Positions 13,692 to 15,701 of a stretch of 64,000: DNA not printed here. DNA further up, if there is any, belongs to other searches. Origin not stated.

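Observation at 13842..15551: Orotate-phosphoribosyltransferase-like domain fused to a PQQ beta-propeller, co-transcribed with a Cys-rich membrane protein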

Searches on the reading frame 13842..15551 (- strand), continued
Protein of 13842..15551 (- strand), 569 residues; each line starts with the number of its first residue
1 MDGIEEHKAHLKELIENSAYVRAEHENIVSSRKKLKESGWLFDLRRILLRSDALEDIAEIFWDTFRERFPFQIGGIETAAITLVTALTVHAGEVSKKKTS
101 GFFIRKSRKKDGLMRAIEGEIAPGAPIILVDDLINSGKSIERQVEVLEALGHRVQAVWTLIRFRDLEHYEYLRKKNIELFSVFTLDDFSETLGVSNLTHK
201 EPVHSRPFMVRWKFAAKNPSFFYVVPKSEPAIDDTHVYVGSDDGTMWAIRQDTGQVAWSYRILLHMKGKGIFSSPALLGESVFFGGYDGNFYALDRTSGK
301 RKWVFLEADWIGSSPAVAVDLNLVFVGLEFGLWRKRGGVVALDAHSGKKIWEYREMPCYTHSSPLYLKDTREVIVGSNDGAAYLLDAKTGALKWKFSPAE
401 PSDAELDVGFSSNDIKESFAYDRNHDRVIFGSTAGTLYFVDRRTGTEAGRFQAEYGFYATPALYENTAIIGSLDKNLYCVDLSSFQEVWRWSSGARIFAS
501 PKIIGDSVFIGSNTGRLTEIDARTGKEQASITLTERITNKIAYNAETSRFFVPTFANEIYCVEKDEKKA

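Call 45: search_protein_families(library=pfam, proteins=[L008:7499-7996:+, L004:7715-8218:+], max_evalue=5)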
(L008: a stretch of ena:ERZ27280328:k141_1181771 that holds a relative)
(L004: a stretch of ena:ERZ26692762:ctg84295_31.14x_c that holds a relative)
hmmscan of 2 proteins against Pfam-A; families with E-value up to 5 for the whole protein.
L008:7499-7996:+ (165 aa): 2 families
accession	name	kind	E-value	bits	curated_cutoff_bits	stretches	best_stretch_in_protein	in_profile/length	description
PF18306.6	LDcluster4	-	6.6e-38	130.1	26.3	1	7-156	2-151/151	SLOG cluster4 family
PF02481.21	DNA_processg_A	-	4.1e-05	23.3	29.6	1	7-71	45-108/212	DNA recombination-mediator protein A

L004:7715-8218:+ (167 aa): 2 families
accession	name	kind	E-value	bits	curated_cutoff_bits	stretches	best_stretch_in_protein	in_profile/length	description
PF18306.6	LDcluster4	-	3e-37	128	26.3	1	6-154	1-148/151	SLOG cluster4 family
PF02481.21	DNA_processg_A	-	1.1e-05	25.2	29.6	1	4-75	42-112/212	DNA recombination-mediator protein A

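Call 55: find_related_loci(query=A5, collection=genome_contigs, flank=10000)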
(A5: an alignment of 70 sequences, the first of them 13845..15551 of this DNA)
Query A5 (569 aa) in genome_contigs; peptide patterns used: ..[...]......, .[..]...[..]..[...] (x = any residue, [..] = any of these).
600 stretches matched a pattern (row limit reached: there are more); 505 encode a relative of the query (tblastn E <= 1e-3); the best 80 are kept; 80 distinct loci.
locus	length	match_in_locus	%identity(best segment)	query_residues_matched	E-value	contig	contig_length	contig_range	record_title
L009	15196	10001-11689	62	5-564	0e+0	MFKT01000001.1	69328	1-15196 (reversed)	MAG: Candidatus Kaiserbacteria bacterium RIFCSPHIGHO2_01_FULL_53_29 rifcsphigho2_01_scaffold_1036, whole genome shotgun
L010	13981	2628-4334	58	2-566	0e+0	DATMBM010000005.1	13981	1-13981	MAG TPA_asm: Candidatus Paceibacterota bacterium isolate SMAG_U13353 k141_326704, whole genome shotgun sequence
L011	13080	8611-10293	58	5-564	0e+0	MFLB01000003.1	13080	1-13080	MAG: Candidatus Kaiserbacteria bacterium RIFCSPHIGHO2_01_FULL_58_22 rifcsphigho2_01_scaffold_11692, whole genome shotgun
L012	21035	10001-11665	58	4-564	0e+0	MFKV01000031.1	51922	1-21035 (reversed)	MAG: Candidatus Kaiserbacteria bacterium RIFCSPHIGHO2_01_FULL_54_36 rifcsphigho2_01_scaffold_881, whole genome shotgun s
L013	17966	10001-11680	55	9-566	0e+0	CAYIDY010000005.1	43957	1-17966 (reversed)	MAG TPA_asm: uncultured Candidatus Saccharibacteria bacterium isolate ERP119705_co18_676 genome assembly, contig: NODE_8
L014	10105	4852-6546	53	6-567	0e+0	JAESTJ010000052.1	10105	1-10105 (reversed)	MAG: Candidatus Paceibacterota bacterium isolate NORP311 CoAssembly_3023118, whole genome shotgun sequence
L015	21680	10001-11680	53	11-567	0e+0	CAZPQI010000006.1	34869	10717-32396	MAG TPA_asm: uncultured Candidatus Saccharibacteria bacterium isolate SRP215229_co1_140 genome assembly, contig: NODE_63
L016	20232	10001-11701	54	1-564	0e+0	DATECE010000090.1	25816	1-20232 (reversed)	MAG TPA_asm: Candidatus Paceibacterota bacterium isolate SMAG_U8263 k141_2227548, whole genome shotgun sequence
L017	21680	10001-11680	53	11-569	0e+0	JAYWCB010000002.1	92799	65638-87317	MAG: Candidatus Paceibacterota bacterium isolate GL94_DN_metabat_15 GL94_DN_metabat_15_1, whole genome shotgun sequence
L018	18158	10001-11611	50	11-564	0e+0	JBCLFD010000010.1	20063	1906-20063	Candidatus Paceibacteria bacterium isolate SLM_LV1_02b-P15 Node_10_length_20063_cov_62.956046, whole genome shotgun sequ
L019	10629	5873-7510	50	4-566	0e+0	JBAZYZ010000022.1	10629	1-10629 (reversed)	MAG: Candidatus Paceibacterota bacterium isolate SO_2017_GW1_94 NODE_23233_length_10629_cov_1.483717_OW334_2017, whole g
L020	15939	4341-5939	52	11-560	5e-179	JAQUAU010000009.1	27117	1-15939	MAG: Candidatus Paceibacterota bacterium isolate STC_91 NODE_3623_length_27117_cov_3.279993_Sandtown_C, whole genome sho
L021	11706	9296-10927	49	4-564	2e-173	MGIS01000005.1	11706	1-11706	MAG: Candidatus Wolfebacteria bacterium RIFCSPLOWO2_01_FULL_47_17b rifcsplowo2_01_scaffold_13216, whole genome shotgun s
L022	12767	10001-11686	47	4-562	4e-172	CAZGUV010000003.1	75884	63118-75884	MAG TPA_asm: uncultured Candidatus Saccharibacteria bacterium isolate SRP257259_co1_62 genome assembly, contig: NODE_295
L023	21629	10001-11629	47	4-564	9e-174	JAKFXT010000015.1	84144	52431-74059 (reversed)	MAG: Patescibacteria group bacterium isolate ND4_Bin_14 ND4_0000011, whole genome shotgun sequence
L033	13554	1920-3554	46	4-569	2e-164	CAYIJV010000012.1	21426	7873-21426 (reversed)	MAG TPA_asm: uncultured Candidatus Saccharibacteria bacterium isolate ERP119705_co23_584 genome assembly, contig: NODE_2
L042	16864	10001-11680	43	11-567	1e-153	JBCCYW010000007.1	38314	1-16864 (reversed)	MAG: Patescibacteria group bacterium isolate P01_F01_bin.20 k141_2529538_length_38314_cov_13.1736, whole genome shotgun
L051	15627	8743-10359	43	5-564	9e-149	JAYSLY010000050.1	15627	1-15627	MAG: bacterium isolate GFS_10512 GFS_10512_49, whole genome shotgun sequence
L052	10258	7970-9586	43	11-564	1e-148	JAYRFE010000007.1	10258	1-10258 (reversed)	MAG: Candidatus Moraniibacteriota bacterium isolate SH_SHASGE3bin.24 k141_162041, whole genome shotgun sequence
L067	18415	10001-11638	41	4-560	4e-143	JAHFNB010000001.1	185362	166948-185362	MAG: bacterium isolate nzgw470 NODE_51_length_185363_cov_28.619131, whole genome shotgun sequence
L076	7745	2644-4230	43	10-563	8e-139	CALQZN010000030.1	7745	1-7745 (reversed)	MAG: Candidatus Nomurabacteria bacterium isolate MoH-23oct19-148 genome assembly, contig: MoH-23oct19-C15577, whole geno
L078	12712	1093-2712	40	11-560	6e-137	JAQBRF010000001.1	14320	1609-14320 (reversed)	MAG: Candidatus Nomurabacteria bacterium isolate RYN_392 scaffold_2148570, whole genome shotgun sequence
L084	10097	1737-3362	47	1-564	9e-170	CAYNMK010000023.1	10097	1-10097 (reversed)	MAG TPA_asm: uncultured Candidatus Saccharibacteria bacterium isolate binchicken_co53_88 genome assembly, contig: NODE_4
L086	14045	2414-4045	41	11-564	8e-134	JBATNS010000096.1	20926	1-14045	MAG: Candidatus Moraniibacteriota bacterium isolate MFD10518_ilm_asm_bin9 k127_26896, whole genome shotgun sequence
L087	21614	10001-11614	41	8-565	6e-133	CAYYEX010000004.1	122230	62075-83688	MAG TPA_asm: uncultured Candidatus Saccharibacteria bacterium isolate ERP113451_co1_280 genome assembly, contig: NODE_62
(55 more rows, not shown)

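Call 59: search_protein_families(library=ncbifam, proteins=[L086:4846-6357:+, L051:7978-8721:+, L033:548-1864:-, L010:7346-7810:-, L078:4601-5296:+, L087:1799-3043:-, L042:8596-10005:+, L067:11671-12045:+, L052:6472-7641:+], max_evalue=0.001)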
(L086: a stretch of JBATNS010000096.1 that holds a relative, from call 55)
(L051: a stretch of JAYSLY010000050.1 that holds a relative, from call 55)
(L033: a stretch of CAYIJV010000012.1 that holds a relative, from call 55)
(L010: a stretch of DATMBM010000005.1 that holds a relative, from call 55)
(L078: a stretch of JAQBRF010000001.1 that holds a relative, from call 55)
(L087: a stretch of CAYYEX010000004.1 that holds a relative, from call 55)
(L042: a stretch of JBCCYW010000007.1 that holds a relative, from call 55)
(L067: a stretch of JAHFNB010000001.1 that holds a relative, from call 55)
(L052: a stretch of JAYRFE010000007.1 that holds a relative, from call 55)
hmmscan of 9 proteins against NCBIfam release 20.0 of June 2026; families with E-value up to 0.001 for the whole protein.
L086:4846-6357:+ (503 aa): 3 families
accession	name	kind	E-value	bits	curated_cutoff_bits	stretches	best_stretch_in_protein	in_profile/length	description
TIGR03604.1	TOMM_cyclo_SagD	subfamily_domain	2e-37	129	219.25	1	121-500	1-374/377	thiazole/oxazole-forming peptide maturase, SagD family component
TIGR03266.1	methan_mark_1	equivalog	6.6e-16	58.2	365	1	107-463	45-361/376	YcaO-related McrA-glycine thioamidation protein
TIGR00702.1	TIGR00702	domain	6.9e-12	45.1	75.65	1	118-324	52-243/377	YcaO-type kinase domain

L051:7978-8721:+ (247 aa): 2 families
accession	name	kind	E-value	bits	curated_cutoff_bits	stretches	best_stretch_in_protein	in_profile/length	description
TIGR03605.1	antibiot_sagB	domain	1.2e-44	151.8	78.4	1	79-247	1-173/173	SagB family peptide dehydrogenase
TIGR04511.1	SagB_rel_DH_2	exception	2.3e-29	102.6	240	1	47-239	164-360/380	putative peptide maturation dehydrogenase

L033:548-1864:- (438 aa): 0 families

L010:7346-7810:- (154 aa): 10 families
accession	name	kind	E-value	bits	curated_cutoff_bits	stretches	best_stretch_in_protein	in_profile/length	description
NF006444.0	PRK08762.1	equivalog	2.4e-12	46.2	449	1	35-145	11-119/387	molybdopterin-synthase adenylyltransferase MoeB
NF007627.0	PRK10287.1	equivalog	3.1e-09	37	102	1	59-132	23-96/104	thiosulfate sulfurtransferase PspE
TIGR02981.1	phageshock_pspE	exception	8.4e-09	35.7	126.3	1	59-131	21-93/101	thiosulfate sulfurtransferase PspE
NF001195.0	PRK00162.1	equivalog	4.1e-07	30.3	102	1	52-136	16-99/108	thiosulfate sulfurtransferase GlpE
NF045521.1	rhoda_near_glyco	subfamily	6.6e-07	29.2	145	1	50-144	25-119/144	rhodanese homology domain-containing protein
NF045694.1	seleno_TsoB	exception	1.6e-06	26.5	805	1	41-146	46-162/572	rhodanese/DsbD fusion-like selenoprotein TsoB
NF001133.1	PRK00142.1-1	equivalog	6.5e-06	25.9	170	1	41-134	108-204/229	oxygen-dependent tRNA uridine(34) hydroxylase TrhO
NF005902.0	PRK07878.1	equivalog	3e-05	23.1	647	1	43-134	291-382/392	adenylyltransferase/sulfurtransferase MoeZ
NF041203.1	rhodanese_LYCAU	equivalog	0.00015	21.4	115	1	55-141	35-124/126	rhodanese-related (seleno)protein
NF005646.0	PRK07411.1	equivalog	0.00093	18.4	633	0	39-134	282-380/390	molybdopterin-synthase adenylyltransferase MoeB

L078:4601-5296:+ (231 aa): 1 family
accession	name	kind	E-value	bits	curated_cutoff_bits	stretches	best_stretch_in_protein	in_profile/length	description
NF041057.1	Rcas_1661_fam_Se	equivalog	5e-07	29.5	190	1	63-198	90-226/247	Rcas_1661 family thioredoxin-like (seleno)lipoprotein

L087:1799-3043:- (414 aa): 0 families

L042:8596-10005:+ (469 aa): 5 families
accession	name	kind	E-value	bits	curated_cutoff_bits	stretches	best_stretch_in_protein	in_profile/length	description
NF045666.1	DVU1553_fam_AMP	equivalog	3.5e-27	95.3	300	1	47-347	13-311/331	DVU_1553 family AMP-dependent CoA ligase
NF053551.1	FlxY_rubin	equivalog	7.7e-17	61.1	520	2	59-144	9-95/424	flexirubin biosynthesis putative acyl-CoA ligase FlxY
TIGR02155.1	PA_CoA_ligase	equivalog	1.8e-16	59.7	646.3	1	208-453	156-420/422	phenylacetate--CoA ligase PaaK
NF041878.1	paak_haloarch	equivalog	1.4e-13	50.2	700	1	208-447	161-419/427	phenylacetate--CoA ligase PaaK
NF041217.1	BagE_FevW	exception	9.7e-05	21.5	800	0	250-342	197-287/424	bagremycin/ferroverdin synthetase BagE/FevW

L067:11671-12045:+ (124 aa): 0 families

L052:6472-7641:+ (389 aa): 0 families

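Call 84: search_protein_families(library=pfam, proteins=[L013:7648-9195:+, L006:11276-11941:+, L084:392-1588:-, L020:6004-7356:-, L076:4508-5392:+], max_evalue=0.01)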
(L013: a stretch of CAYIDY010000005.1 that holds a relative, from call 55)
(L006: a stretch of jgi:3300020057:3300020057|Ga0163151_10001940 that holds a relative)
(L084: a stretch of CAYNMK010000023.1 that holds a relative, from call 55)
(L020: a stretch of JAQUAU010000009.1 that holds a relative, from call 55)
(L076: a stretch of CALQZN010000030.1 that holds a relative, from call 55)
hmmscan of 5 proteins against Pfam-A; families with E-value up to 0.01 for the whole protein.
L013:7648-9195:+ (516 aa): 1 family
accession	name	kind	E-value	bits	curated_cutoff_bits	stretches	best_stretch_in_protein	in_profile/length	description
PF02624.21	YcaO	-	1.6e-34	120.1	25.7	1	141-475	7-324/325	YcaO cyclodehydratase, ATP-ad Mg2+-binding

L006:11276-11941:+ (222 aa): 0 families

L084:392-1588:- (398 aa): 6 families
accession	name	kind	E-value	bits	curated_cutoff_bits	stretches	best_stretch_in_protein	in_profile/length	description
PF00515.34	TPR_1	-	1.2e-08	34.9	27.8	1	355-382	7-34/34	Tetratricopeptide repeat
PF07719.23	TPR_2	-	1.1e-07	31.8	27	1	352-382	4-34/34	Tetratricopeptide repeat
PF13181.12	TPR_8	-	1.6e-06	28.3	25.7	1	355-378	7-30/34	Tetratricopeptide repeat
PF13424.12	TPR_12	-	4.5e-05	24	30.1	0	352-378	48-74/77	Tetratricopeptide repeat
PF13414.12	TPR_11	-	0.00027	21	26.8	1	356-389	1-34/42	TPR repeat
PF13428.12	TPR_14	-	0.0039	18.2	23.5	0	352-388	4-40/44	Tetratricopeptide repeat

L020:6004-7356:- (450 aa): 1 family
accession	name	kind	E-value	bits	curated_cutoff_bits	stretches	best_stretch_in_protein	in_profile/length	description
PF13406.11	SLT_2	-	1.2e-06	28.4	24.3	1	346-401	151-202/292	Transglycosylase SLT domain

L076:4508-5392:+ (294 aa): 0 families

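Call 92: find_related_loci(query=A11, collection=metagenome_contigs, flank=8000)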
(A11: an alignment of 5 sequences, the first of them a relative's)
Query A11 (516 aa) in metagenome_contigs; peptide patterns used: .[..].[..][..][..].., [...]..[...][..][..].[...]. (x = any residue, [..] = any of these).
287 stretches matched a pattern; 115 encode a relative of the query (tblastn E <= 1e-3); the best 80 are kept; 79 distinct loci.
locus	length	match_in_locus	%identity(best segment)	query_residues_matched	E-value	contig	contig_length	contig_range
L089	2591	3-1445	100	36-516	0e+0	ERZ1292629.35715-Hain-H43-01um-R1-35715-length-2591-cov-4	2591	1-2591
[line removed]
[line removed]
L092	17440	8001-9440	49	38-516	3e-150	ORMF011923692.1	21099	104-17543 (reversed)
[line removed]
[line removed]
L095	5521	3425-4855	47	38-515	2e-144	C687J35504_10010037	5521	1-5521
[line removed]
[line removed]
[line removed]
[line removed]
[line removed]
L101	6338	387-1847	40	24-516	3e-118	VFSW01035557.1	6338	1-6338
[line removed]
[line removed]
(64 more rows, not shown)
